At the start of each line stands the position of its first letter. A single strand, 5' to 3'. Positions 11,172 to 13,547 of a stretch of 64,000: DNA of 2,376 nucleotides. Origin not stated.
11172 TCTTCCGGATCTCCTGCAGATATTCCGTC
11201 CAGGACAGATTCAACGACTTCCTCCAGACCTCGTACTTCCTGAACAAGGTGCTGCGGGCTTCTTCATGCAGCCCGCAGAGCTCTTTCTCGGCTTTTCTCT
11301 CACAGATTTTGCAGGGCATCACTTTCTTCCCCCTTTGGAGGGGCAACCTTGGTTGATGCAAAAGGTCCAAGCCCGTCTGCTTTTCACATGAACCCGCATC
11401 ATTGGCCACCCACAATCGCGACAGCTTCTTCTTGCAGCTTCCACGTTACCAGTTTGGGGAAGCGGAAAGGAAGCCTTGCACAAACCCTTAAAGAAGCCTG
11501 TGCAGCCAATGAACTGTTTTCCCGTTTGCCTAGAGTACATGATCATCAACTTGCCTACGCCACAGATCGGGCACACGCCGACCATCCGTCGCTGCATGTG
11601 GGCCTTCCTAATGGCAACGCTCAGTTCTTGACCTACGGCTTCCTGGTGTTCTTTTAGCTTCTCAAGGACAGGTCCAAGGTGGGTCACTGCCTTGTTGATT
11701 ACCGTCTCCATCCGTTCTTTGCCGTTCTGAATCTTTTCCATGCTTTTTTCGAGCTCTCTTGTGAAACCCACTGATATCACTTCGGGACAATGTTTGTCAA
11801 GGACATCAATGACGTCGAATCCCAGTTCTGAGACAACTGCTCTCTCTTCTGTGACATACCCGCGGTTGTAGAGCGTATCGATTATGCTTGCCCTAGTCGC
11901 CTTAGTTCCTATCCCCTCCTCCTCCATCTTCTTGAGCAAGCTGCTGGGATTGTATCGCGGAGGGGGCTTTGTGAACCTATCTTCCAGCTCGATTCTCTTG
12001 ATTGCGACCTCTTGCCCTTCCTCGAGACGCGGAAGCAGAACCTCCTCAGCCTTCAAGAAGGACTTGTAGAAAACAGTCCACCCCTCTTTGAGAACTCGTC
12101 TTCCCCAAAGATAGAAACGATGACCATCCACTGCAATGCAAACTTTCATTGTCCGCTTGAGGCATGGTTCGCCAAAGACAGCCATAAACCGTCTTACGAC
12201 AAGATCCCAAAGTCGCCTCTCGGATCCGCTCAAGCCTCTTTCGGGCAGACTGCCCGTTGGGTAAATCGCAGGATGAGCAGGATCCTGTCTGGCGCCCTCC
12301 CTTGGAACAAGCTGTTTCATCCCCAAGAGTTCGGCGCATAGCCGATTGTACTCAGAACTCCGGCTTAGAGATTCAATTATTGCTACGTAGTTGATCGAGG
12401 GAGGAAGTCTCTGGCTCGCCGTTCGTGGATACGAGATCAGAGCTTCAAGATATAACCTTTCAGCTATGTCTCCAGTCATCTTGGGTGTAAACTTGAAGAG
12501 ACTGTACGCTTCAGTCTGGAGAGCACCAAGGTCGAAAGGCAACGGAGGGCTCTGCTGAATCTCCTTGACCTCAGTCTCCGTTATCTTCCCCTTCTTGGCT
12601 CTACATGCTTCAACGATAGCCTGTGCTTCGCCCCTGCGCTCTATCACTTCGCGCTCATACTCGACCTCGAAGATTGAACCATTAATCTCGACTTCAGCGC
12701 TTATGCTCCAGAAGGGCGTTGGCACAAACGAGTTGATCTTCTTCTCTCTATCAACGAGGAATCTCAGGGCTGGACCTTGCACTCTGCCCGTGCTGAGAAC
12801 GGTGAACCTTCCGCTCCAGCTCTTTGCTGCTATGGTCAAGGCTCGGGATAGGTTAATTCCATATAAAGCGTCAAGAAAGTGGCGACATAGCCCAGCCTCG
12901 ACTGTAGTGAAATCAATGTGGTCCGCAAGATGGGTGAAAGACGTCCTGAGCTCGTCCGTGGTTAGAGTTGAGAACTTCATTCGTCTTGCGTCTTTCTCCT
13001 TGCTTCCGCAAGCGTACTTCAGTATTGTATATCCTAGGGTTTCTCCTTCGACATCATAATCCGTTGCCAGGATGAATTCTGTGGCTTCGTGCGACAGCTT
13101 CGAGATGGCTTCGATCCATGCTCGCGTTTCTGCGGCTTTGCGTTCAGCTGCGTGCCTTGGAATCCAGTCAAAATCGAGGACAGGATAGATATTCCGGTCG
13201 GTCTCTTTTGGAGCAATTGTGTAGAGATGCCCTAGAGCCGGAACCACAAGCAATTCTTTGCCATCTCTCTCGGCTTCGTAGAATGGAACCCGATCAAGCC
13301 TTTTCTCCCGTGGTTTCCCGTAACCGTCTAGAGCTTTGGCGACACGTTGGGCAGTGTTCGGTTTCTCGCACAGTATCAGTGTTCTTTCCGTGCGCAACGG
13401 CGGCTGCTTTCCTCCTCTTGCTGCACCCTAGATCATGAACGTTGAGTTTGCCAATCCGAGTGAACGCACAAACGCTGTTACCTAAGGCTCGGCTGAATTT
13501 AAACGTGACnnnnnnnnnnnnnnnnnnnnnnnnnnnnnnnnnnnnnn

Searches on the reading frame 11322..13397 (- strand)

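Call 81: search_protein_families(library=pfam, proteins=[window:11322-13397:-], max_evalue=0.001)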
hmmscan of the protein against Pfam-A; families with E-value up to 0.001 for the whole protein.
window:11322-13397:- (692 aa): 2 families
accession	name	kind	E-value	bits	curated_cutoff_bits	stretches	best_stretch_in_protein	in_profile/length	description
PF01131.25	Topoisom_bac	-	7e-117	391.3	35.1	1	161-567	2-410/411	DNA topoisomerase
PF01751.28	Toprim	-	7.4e-14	52.1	23.1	1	6-144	1-95/96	Toprim domain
